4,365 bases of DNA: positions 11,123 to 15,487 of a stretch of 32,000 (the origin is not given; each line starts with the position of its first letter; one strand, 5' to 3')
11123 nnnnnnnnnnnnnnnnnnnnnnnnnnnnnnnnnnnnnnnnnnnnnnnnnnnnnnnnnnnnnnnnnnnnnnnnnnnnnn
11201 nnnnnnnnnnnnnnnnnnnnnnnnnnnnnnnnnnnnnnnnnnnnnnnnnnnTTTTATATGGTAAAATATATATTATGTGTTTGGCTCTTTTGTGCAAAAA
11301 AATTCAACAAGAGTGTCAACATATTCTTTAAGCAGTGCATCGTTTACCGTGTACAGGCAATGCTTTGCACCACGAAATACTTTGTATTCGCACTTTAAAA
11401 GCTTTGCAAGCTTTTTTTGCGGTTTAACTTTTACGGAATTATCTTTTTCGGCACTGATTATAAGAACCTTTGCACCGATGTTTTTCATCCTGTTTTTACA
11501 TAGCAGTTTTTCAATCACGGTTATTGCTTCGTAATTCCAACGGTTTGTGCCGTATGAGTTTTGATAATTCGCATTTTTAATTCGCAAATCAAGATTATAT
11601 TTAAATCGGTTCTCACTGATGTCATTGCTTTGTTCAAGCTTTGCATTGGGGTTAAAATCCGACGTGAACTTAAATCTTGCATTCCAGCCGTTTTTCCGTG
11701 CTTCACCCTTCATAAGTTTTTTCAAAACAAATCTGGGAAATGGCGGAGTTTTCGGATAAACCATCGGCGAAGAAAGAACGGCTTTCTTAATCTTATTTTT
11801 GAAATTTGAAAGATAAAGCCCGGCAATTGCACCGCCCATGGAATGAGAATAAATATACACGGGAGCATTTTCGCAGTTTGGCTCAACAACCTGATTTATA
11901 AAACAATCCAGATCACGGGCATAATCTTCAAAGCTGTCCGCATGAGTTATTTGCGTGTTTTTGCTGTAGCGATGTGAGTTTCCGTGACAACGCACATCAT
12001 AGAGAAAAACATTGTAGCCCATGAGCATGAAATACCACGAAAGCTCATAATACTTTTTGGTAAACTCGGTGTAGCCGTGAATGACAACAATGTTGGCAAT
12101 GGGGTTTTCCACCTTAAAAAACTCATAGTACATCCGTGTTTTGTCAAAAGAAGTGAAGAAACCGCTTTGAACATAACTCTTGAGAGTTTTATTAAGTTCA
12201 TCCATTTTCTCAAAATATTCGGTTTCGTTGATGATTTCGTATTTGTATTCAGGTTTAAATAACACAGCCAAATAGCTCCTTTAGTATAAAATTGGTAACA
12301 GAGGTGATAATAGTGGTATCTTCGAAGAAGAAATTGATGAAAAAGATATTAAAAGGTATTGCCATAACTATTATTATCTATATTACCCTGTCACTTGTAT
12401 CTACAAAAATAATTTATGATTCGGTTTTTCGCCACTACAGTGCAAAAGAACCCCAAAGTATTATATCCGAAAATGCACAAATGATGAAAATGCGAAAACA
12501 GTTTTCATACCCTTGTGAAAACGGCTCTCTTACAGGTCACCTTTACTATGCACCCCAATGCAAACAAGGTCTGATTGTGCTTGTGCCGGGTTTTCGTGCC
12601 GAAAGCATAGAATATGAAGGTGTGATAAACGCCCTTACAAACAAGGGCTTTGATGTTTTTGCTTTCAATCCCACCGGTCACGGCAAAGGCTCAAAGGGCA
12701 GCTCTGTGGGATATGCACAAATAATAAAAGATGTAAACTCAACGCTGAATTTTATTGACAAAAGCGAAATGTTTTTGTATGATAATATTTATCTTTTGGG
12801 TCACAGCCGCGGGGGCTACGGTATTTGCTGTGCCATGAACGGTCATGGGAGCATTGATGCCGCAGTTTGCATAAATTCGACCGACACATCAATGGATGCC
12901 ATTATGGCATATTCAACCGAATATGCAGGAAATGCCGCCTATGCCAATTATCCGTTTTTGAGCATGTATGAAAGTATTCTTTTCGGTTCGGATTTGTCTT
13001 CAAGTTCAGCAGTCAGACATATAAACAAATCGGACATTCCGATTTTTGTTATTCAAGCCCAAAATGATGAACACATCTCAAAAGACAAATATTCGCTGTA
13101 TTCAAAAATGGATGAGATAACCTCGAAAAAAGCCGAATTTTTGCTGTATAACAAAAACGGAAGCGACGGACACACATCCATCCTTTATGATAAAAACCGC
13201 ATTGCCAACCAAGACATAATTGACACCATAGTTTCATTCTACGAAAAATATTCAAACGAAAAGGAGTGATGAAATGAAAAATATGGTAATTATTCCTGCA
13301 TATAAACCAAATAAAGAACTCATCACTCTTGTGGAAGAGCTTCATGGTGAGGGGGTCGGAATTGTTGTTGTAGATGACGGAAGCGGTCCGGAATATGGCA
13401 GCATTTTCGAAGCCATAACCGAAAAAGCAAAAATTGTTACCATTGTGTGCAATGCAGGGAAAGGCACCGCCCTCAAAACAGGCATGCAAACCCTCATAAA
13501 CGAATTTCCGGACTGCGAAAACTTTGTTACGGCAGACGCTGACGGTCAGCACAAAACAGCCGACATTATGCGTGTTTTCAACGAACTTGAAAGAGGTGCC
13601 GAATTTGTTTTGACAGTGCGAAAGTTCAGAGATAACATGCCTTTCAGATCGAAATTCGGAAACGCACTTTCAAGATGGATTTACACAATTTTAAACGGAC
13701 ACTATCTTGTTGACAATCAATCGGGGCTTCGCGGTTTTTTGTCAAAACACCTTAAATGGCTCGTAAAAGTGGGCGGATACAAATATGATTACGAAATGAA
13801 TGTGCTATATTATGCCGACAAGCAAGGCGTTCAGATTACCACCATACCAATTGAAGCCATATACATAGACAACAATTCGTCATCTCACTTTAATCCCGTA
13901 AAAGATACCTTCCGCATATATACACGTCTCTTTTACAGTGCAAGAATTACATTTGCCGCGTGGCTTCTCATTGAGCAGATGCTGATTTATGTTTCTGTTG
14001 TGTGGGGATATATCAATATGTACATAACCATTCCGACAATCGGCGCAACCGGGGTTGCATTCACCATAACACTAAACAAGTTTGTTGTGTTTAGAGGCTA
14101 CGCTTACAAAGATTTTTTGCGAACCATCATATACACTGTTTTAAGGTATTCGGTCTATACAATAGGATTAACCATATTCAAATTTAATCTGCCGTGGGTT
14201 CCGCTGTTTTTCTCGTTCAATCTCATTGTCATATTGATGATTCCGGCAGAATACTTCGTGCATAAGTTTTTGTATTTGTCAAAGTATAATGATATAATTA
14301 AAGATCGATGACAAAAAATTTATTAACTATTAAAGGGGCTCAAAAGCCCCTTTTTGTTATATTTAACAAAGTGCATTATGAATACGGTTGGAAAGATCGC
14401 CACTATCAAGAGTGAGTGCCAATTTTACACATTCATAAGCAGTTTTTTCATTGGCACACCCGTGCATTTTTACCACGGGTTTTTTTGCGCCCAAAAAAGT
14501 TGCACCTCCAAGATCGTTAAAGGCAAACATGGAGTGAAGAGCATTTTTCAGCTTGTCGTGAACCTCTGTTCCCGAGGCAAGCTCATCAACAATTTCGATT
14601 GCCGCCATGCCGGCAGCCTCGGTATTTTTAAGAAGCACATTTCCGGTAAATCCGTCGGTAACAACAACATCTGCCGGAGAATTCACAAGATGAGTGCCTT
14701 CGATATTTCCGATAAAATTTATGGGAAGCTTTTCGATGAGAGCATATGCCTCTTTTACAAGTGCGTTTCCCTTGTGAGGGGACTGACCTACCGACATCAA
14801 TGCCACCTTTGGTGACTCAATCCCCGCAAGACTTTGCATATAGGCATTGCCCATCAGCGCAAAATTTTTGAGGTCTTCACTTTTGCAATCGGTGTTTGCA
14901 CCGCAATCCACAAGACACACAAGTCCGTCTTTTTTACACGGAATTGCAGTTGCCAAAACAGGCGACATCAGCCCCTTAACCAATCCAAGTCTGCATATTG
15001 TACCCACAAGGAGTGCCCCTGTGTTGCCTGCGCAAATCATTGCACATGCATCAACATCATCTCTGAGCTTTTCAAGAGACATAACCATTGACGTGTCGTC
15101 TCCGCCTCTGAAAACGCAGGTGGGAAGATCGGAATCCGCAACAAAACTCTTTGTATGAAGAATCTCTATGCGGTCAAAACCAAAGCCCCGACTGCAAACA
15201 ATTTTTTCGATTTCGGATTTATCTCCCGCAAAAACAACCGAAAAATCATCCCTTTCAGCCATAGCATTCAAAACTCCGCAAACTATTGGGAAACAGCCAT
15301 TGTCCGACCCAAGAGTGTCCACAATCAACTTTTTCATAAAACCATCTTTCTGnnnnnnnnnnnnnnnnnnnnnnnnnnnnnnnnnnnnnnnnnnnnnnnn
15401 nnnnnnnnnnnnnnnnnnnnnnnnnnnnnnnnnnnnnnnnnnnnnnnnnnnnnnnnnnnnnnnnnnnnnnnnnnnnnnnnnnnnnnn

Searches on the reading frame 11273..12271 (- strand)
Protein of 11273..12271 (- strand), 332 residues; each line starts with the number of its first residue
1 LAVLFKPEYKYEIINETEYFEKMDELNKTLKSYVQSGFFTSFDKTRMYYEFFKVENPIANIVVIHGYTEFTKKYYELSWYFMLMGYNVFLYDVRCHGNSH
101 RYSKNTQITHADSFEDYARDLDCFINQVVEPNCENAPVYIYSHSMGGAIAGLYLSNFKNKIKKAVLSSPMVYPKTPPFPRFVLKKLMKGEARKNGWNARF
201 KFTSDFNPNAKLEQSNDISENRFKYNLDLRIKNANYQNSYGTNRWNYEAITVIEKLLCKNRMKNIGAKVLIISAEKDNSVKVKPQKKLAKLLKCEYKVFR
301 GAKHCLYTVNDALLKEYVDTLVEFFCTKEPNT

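Call 4: search_protein_families(library=pfam, proteins=[window:11273-12271:-], max_evalue=0.01)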
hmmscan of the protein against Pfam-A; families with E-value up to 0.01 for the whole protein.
window:11273-12271:- (332 aa): 4 families
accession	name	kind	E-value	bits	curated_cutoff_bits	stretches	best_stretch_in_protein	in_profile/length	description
PF12146.15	Hydrolase_4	-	1e-35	123.6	27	1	56-307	2-235/239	Serine aminopeptidase, S33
PF00561.26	Abhydrolase_1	-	3.1e-21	76.6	25.8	1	61-308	3-242/245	alpha/beta hydrolase fold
PF12697.13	Abhydrolase_6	-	1.8e-13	52.1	26.3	1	61-310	1-211/217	Alpha/beta hydrolase family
PF00756.26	Esterase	-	0.0066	16.7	22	0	105-198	82-167/251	Putative esterase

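Call 5: search_protein_families(library=ncbifam, proteins=[window:11273-12271:-], max_evalue=0.01)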
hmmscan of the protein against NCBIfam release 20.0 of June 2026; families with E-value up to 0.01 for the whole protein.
window:11273-12271:- (332 aa): 12 families
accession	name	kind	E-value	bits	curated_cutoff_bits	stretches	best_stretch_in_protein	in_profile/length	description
NF008019.0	PRK10749.1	equivalog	2.7e-31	108.8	362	1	38-328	34-329/335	lysophospholipase L2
TIGR01250.1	pro_imino_pep_2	subfamily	9.2e-10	38.5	167.65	1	40-324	7-286/288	proline iminopeptidase-family hydrolase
TIGR03695.1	menH_SHCHC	equivalog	1.3e-09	37.9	208.55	1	60-168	4-103/252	2-succinyl-6-hydroxy-2,4-cyclohexadiene-1-carboxylate synthase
NF050089.1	i_nPHAscl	equivalog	5.8e-09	35.4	300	1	58-168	18-116/288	intracellular short-chain-length polyhydroxyalkanoate depolymerase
NF052543.1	PhlpBipLPA4030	equivalog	2e-08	33.8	450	1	23-185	36-193/312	phospholipase BipL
NF045948.1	ProImpepThrmp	equivalog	1.8e-06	27.6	500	1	40-170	7-129/291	proline iminopeptidase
NF004514.1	PRK05855.1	equivalog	1.5e-05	23.8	455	1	59-324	23-289/578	SDR family oxidoreductase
TIGR01607.1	PST-A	paralog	0.00016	20.9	218.25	0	75-278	62-282/332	Plasmodium subtelomeric family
NF051488.1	bifunc_PcaDC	exception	0.00021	20.6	390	0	251-310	178-237/375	bifunctional 3-oxoadipate enol-lactonase/4-carboxymuconolactone decarboxylase PcaDC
TIGR02427.1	protocat_pcaD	equivalog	0.00029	20.3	255.85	0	85-167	39-110/251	3-oxoadipate enol-lactonase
TIGR01438.1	TGR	subfamily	0.00074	18.5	475.85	1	184-275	67-152/485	thioredoxin and glutathione reductase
NF051487.1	bifunc_PcaCD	exception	0.0017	17.6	430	0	251-321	339-410/413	bifunctional 4-carboxymuconolactone decarboxylase/3-oxoadipate enol-lactonase PcaCD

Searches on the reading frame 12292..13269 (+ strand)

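Call 21: search_protein_families(library=pfam, proteins=[window:12292-13269:+], max_evalue=0.001)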
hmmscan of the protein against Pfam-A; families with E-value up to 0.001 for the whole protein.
window:12292-13269:+ (325 aa): 4 families
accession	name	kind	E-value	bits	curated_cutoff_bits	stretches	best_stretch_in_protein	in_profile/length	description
PF12146.15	Hydrolase_4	-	8.7e-16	58.4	27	1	91-194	3-107/239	Serine aminopeptidase, S33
PF00561.26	Abhydrolase_1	-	1.4e-12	48.2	25.8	1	94-202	2-114/245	alpha/beta hydrolase fold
PF00326.27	Peptidase_S9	-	3.4e-06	27.2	22.6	1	112-322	7-211/213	Prolyl oligopeptidase family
PF12697.13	Abhydrolase_6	-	4.7e-06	27.9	26.3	1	95-201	1-94/217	Alpha/beta hydrolase family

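Call 22: search_protein_families(library=ncbifam, proteins=[window:12292-13269:+], max_evalue=0.001)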
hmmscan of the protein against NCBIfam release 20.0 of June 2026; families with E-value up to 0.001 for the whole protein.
window:12292-13269:+ (325 aa): 3 families
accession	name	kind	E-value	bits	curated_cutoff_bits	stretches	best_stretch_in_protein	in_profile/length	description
NF041096.1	esterase_EstD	equivalog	2.2e-07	30.3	600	0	143-178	222-255/421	esterase EstD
NF008019.0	PRK10749.1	equivalog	1.6e-06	27.4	362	0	87-181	49-148/335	lysophospholipase L2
NF047920.1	lactonase_UilS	equivalog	4.4e-05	23.3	400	1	89-191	21-125/285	UilS family quorum-quenching N-acyl-homoserine lactonase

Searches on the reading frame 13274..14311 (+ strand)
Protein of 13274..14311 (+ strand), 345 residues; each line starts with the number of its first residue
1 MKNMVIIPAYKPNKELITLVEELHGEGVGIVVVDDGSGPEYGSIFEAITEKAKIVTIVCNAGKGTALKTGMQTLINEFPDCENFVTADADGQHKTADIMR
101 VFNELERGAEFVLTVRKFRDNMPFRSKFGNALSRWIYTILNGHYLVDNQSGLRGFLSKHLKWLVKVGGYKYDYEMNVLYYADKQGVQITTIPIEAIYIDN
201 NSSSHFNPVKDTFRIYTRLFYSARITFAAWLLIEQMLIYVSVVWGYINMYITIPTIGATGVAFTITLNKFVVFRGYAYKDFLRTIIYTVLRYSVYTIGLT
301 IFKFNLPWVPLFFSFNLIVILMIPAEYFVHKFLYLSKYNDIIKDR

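Call 21: search_protein_families(library=pfam, proteins=[window:13274-14311:+], max_evalue=0.001)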
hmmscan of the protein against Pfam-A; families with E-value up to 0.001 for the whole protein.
window:13274-14311:+ (345 aa): 1 family
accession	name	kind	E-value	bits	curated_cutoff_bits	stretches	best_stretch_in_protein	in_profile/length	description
PF00535.33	Glycos_transf_2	-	1.7e-09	38.3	23.3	1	5-129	2-128/168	Glycosyl transferase family 2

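Call 22: search_protein_families(library=ncbifam, proteins=[window:13274-14311:+], max_evalue=0.001)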
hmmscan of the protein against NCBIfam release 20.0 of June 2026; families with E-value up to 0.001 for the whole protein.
window:13274-14311:+ (345 aa): 4 families
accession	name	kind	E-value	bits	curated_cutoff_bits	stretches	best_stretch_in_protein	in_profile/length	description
TIGR04182.1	glyco_TIGR04182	equivalog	3.5e-16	59.4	325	1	4-251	3-245/293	S-layer glycoprotein N-glycosyltransferase AglJ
NF058614.1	PPMAGASynPpgS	equivalog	4.6e-14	52.4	370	1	5-201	4-202/226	polyprenyl-phospho-N-acetylgalactosaminyl synthase PpgS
NF007986.1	PRK10714.1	equivalog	4.9e-07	29.1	529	1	5-153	10-162/316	undecaprenyl-phosphate 4-deoxy-4-formamido-L-arabinose transferase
NF041391.1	DPhHxTase_Halo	equivalog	0.00049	19.1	375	1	28-162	25-155/213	dolichyl-phosphate hexose transferase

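Call 69: search_solved_structures(query=window:13274-14311:+, max_evalue=0.001)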
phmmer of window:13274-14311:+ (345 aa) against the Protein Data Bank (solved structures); distinct sequences matched with E-value up to 0.001: 1.
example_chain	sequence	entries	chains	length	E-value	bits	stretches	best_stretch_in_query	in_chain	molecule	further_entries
9hwj_A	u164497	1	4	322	0.00011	24.8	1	4-138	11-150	Undecaprenyl-phosphate 4-deoxy-4-formamido-L-arabinose transferase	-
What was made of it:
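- The GT2 resembles PpgS, ArnC and AglJ, and the deacetylase shows a weak ArnD match (calls 22, 69).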

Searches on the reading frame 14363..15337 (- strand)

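Call 21: search_protein_families(library=pfam, proteins=[window:14363-15337:-], max_evalue=0.001)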
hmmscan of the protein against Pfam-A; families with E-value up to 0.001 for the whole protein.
window:14363-15337:- (324 aa): 2 families
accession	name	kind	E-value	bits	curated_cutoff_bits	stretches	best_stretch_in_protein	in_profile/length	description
PF02504.20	FA_synthesis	-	3.1e-71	240.5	29.1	1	3-310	2-316/324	Fatty acid synthesis protein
PF01515.24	PTA_PTB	-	0.00093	19.1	24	0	131-208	152-231/319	Phosphate acetyl/butaryl transferase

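Call 22: search_protein_families(library=ncbifam, proteins=[window:14363-15337:-], max_evalue=0.001)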
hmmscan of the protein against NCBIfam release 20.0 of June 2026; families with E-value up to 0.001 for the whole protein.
window:14363-15337:- (324 aa): 4 families
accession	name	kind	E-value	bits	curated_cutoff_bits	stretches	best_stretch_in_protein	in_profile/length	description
TIGR00182.1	plsX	equivalog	4.8e-73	246.2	243.4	1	3-323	2-327/337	phosphate acyltransferase PlsX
NF010419.0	PRK13845.1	equivalog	9.9e-39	133.4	729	1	5-295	101-405/440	putative glycerol-3-phosphate acyltransferase PlsX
NF010420.0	PRK13846.1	equivalog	4.8e-36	124.6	536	1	6-323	7-315/316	phosphate acyltransferase PlsX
NF040747.1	reduct_C_alpha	equivalog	0.00037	19.6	350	0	212-238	198-224/380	glycine/sarcosine/betaine reductase complex component C subunit alpha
